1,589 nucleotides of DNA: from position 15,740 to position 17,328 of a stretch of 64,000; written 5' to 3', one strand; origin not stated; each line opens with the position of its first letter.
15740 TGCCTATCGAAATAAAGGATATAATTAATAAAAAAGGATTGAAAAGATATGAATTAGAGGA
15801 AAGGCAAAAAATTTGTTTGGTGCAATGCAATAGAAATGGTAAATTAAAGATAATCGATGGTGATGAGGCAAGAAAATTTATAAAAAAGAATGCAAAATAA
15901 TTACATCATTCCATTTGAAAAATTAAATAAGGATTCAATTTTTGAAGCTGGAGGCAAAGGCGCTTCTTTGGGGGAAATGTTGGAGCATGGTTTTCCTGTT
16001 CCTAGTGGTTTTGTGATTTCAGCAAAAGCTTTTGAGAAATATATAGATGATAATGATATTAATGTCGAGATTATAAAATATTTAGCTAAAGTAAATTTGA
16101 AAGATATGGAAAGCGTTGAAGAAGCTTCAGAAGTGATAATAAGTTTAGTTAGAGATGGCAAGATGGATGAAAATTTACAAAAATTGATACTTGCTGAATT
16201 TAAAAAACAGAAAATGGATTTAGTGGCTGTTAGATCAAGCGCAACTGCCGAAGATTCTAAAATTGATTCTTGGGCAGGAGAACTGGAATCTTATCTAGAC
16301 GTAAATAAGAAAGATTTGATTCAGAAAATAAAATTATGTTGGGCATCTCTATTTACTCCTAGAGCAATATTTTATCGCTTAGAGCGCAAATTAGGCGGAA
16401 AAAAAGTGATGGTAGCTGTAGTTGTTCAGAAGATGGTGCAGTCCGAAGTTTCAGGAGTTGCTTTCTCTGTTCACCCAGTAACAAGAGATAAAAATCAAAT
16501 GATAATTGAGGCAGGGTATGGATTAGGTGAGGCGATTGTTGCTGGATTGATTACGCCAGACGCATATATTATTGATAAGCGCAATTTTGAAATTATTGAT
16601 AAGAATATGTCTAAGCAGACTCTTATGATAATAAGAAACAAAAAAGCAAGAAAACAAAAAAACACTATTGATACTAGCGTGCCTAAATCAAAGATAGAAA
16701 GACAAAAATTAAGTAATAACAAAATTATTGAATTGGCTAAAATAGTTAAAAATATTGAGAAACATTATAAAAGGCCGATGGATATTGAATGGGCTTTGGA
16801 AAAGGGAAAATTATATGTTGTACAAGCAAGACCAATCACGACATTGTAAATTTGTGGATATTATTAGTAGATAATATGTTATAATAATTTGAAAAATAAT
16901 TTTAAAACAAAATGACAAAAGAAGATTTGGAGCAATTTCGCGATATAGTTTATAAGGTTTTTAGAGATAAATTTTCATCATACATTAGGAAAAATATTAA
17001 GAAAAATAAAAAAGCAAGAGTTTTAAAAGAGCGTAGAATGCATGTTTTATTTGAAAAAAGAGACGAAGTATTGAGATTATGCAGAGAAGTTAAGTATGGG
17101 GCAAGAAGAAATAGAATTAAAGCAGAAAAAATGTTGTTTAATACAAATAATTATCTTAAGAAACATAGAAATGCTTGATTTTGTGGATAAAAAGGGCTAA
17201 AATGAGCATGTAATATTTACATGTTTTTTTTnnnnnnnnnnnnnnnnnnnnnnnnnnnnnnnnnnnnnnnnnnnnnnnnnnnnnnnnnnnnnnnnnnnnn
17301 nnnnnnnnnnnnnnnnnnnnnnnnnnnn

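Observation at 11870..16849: Six-gene operon resembling a split PEP-synthase / rifampin-phosphotransferase-like enzyme system of unknown substrate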

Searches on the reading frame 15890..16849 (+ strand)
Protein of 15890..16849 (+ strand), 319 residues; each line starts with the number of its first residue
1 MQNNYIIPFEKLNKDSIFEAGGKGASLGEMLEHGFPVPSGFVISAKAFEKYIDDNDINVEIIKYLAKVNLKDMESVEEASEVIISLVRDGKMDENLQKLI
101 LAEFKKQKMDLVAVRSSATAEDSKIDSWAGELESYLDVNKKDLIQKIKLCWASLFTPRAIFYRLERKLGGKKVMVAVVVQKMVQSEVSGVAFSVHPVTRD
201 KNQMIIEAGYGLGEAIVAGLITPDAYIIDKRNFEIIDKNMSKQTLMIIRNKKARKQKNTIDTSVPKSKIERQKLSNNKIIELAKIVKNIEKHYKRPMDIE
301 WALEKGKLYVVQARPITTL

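Call 3: search_protein_families(library=pfam, proteins=[window:15890-16849:+], max_evalue=0.1)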
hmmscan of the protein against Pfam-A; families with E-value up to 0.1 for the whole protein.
window:15890-16849:+ (319 aa): 1 family
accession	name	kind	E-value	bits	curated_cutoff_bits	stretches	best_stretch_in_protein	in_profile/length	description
PF01326.24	PPDK_N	-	2.2e-95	320.1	27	1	20-318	4-311/328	Pyruvate phosphate dikinase, AMP/ATP-binding domain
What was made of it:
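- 15890..16849 (+): g5: stand-alone ATP-grasp (PPDK_N) subunit, the presumed shared phosphoryl donor for g1 and g2. Pfam PF01326, E 2e-95 (call 3).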

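Call 4: search_protein_families(library=ncbifam, proteins=[window:15890-16849:+], max_evalue=0.1)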
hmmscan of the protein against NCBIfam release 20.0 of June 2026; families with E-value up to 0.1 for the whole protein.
window:15890-16849:+ (319 aa): 17 families
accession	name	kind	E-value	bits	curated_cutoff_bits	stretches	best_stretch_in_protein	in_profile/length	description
NF005057.0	PRK06464.1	equivalog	1.6e-101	340.6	598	1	2-318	3-337/798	phosphoenolpyruvate synthase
TIGR01418.1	PEP_synth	equivalog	1.9e-97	327.4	739.75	1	6-318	2-331/784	pyruvate, water dikinase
NF004878.0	PRK06241.1-3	subfamily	1.9e-90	304.2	945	1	3-319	2-314/891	phosphoenolpyruvate synthase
NF004877.0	PRK06241.1-2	subfamily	1.4e-81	275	866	1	3-319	2-315/869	phosphoenolpyruvate synthase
NF041857.1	RIF_Ptrans_rph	equivalog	8.7e-77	259.2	999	1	5-319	2-313/864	rifamycin-inactivating phosphotransferase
NF004879.0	PRK06241.1-4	equivalog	6.6e-71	239.6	976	1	3-319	2-315/868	phosphoenolpyruvate synthase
NF052631.1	prodigiosin_PigC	equivalog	4.9e-70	236.5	1300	1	16-318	12-299/883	prodigiosin ligase PigC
NF004881.0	PRK06241.2-2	equivalog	3.1e-67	227.6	883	1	19-319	18-313/898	phosphoenolpyruvate synthase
NF052632.1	undecylprod_RedH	equivalog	1.2e-63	215.3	1350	1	13-318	10-295/880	undecylprodigiosin ligase RedH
NF004883.0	PRK06241.2-4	equivalog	9.9e-54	182.8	1063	1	20-319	32-330/928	phosphoenolpyruvate synthase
NF000283.1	RPH_KJ151292.1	equivalog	9.1e-53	179.6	1700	1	7-319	7-316/865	rifamycin-inactivating phosphotransferase Rph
NF004880.0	PRK06241.2-1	equivalog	5e-48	163.7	972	2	13-234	11-229/837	phosphoenolpyruvate synthase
NF004882.0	PRK06241.2-3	equivalog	1.3e-34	119.4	850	2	19-226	11-214/827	phosphoenolpyruvate synthase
TIGR01828.1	pyru_phos_dikin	equivalog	2.2e-21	75.6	843.45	3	4-90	2-93/865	pyruvate, phosphate dikinase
NF004508.0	PRK05849.1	equivalog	3.6e-13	48.4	501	2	86-197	35-134/789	hypothetical protein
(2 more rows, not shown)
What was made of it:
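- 15890..16849 (+): NCBIfam PEP synthase N-terminal region, E 2e-101, and RPH, E 9e-77 (call 4).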

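Call 10: search_solved_structures(query=window:15890-16849:+, max_evalue=0.001)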
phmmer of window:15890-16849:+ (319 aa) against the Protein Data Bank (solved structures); distinct sequences matched with E-value up to 0.001: 19.
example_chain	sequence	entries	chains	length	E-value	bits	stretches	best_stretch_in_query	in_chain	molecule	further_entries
8a8e_A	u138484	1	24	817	6.7e-70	238.9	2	61-319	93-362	Phosphoenolpyruvate synthase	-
5hv6_A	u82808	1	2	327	4.2e-61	210.1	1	4-318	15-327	Phosphoenolpyruvate synthase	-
5hv1_A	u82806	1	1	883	1.2e-60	208.6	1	3-319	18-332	Phosphoenolpyruvate synthase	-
5hv2_A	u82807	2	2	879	1.3e-60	208.4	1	4-319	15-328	Phosphoenolpyruvate synthase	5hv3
5fbs_A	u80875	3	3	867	1.5e-60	208.3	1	4-319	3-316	Phosphoenolpyruvate synthase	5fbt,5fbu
9dae_A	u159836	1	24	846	1.5e-58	201.6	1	3-305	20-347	Phosphoenolpyruvate synthase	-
2ols_A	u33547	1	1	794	1.3e-47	165.7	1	1-317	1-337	Phosphoenolpyruvate synthase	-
9goj_A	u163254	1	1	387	3.1e-45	158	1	18-315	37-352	Phosphoenolpyruvate synthase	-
9pzl_A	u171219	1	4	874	4.4e-11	45.9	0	5-60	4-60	Pyruvate, phosphate dikinase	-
1dik_A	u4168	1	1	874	4.6e-11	45.8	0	5-60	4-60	PYRUVATE PHOSPHATE DIKINASE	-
1kbl_A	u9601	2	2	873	4.9e-11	45.8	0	6-60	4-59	PYRUVATE PHOSPHATE DIKINASE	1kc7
1ggo_A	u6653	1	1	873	4.9e-11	45.8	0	6-60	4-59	PROTEIN (PYRUVATE, PHOSPHATE DIKINASE)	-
2dik_A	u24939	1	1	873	1.4e-10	44.2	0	6-60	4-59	PROTEIN (PYRUVATE PHOSPHATE DIKINASE)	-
1jde_A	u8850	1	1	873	3.3e-10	43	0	6-60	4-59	PYRUVATE, PHOSPHATE DIKINASE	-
2r82_A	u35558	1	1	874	3.5e-10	42.9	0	5-60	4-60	Pyruvate, phosphate dikinase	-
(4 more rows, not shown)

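Call 65: search_solved_structures(query=window:15890-16849:+, max_evalue=1e-55, show_alignments=3)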
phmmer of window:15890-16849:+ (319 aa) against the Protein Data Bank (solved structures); distinct sequences matched with E-value up to 1e-55: 6.
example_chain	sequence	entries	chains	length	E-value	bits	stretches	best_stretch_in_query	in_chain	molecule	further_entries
8a8e_A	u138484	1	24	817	6.7e-70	238.9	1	61-319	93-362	Phosphoenolpyruvate synthase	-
5hv6_A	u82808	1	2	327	4.2e-61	210.1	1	4-318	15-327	Phosphoenolpyruvate synthase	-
5hv1_A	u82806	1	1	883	1.2e-60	208.6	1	3-319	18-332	Phosphoenolpyruvate synthase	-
5hv2_A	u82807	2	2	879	1.3e-60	208.4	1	4-319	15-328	Phosphoenolpyruvate synthase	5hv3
5fbs_A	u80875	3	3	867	1.5e-60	208.3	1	4-319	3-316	Phosphoenolpyruvate synthase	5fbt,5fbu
9dae_A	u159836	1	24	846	1.5e-58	201.6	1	3-305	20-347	Phosphoenolpyruvate synthase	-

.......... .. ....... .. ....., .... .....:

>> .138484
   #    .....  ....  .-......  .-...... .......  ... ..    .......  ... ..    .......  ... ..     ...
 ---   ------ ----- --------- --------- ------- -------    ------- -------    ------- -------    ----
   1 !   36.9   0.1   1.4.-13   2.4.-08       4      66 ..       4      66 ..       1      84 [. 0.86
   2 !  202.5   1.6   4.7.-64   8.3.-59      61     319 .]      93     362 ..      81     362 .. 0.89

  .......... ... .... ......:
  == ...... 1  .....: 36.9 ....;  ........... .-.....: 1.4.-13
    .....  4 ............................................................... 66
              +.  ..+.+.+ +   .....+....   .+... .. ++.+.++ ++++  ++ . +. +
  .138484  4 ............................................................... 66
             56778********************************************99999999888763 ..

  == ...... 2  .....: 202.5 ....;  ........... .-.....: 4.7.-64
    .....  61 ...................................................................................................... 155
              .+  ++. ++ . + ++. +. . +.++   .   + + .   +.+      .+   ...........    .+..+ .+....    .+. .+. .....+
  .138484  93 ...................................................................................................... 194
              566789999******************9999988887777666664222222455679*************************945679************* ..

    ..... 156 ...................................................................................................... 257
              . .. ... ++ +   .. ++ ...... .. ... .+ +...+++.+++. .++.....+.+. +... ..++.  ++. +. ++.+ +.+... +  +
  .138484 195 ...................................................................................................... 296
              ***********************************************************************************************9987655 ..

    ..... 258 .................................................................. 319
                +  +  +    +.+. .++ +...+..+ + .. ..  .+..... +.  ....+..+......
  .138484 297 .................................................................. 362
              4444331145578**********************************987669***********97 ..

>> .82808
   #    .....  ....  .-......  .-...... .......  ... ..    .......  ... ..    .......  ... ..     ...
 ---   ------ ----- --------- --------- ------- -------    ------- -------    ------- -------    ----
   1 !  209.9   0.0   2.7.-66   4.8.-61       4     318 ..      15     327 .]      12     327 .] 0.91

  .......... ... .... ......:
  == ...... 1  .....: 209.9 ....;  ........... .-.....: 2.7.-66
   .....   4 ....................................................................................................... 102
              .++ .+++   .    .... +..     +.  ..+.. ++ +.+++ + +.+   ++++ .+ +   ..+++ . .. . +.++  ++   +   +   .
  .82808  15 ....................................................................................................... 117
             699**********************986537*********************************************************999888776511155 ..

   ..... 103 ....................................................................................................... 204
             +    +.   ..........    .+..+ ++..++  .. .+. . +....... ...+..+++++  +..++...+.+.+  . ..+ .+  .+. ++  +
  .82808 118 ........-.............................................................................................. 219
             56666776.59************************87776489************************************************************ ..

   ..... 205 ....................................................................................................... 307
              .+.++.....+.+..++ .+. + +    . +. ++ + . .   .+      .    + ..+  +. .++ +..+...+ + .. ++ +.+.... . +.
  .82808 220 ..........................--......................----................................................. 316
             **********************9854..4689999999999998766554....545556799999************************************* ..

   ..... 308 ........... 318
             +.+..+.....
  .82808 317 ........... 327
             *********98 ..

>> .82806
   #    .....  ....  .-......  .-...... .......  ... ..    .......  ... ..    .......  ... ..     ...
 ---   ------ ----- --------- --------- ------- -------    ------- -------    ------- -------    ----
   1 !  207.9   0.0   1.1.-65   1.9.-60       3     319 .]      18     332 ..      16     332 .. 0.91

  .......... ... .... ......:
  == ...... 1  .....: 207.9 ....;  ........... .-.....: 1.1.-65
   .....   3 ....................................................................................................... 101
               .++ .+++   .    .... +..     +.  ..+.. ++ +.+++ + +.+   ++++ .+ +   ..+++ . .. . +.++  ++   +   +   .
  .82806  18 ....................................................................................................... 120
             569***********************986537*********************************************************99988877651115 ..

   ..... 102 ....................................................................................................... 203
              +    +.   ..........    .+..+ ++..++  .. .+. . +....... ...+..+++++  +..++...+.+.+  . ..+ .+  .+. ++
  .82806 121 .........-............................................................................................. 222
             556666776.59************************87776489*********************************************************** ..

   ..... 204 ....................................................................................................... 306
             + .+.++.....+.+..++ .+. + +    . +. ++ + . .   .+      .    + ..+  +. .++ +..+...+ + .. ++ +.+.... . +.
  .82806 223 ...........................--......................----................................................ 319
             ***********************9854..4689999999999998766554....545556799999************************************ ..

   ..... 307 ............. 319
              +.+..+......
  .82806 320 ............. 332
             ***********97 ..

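Call 87: search_protein_families(library=padloc, proteins=[window:15890-16849:+], max_evalue=0.01)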
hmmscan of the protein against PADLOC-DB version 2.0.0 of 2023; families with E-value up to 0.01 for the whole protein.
window:15890-16849:+ (319 aa): 0 families

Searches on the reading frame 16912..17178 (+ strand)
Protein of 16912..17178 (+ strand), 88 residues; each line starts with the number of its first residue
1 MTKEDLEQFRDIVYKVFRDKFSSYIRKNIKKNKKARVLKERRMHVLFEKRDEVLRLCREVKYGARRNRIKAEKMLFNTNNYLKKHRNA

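Call 3: search_protein_families(library=pfam, proteins=[window:16912-17178:+], max_evalue=0.1)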
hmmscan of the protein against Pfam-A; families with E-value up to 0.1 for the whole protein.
window:16912-17178:+ (88 aa): 3 families
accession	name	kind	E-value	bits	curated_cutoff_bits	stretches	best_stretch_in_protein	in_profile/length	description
PF20369.3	DUF6664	-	0.0085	17.2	27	1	6-56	3-52/105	Family of unknown function (DUF6664)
PF05709.17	Sipho_tail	-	0.062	14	24.2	1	2-38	60-96/118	Phage tail protein RIFT-related domain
PF13527.13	Acetyltransf_9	-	0.065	13.7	25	1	1-49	5-49/127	Acetyltransferase (GNAT) domain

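Call 4: search_protein_families(library=ncbifam, proteins=[window:16912-17178:+], max_evalue=0.1)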
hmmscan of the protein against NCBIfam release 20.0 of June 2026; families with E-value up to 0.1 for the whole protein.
window:16912-17178:+ (88 aa): 0 families

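Call 87: search_protein_families(library=padloc, proteins=[window:16912-17178:+], max_evalue=0.01)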
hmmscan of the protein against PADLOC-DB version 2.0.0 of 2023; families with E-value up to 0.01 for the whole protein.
window:16912-17178:+ (88 aa): 0 families
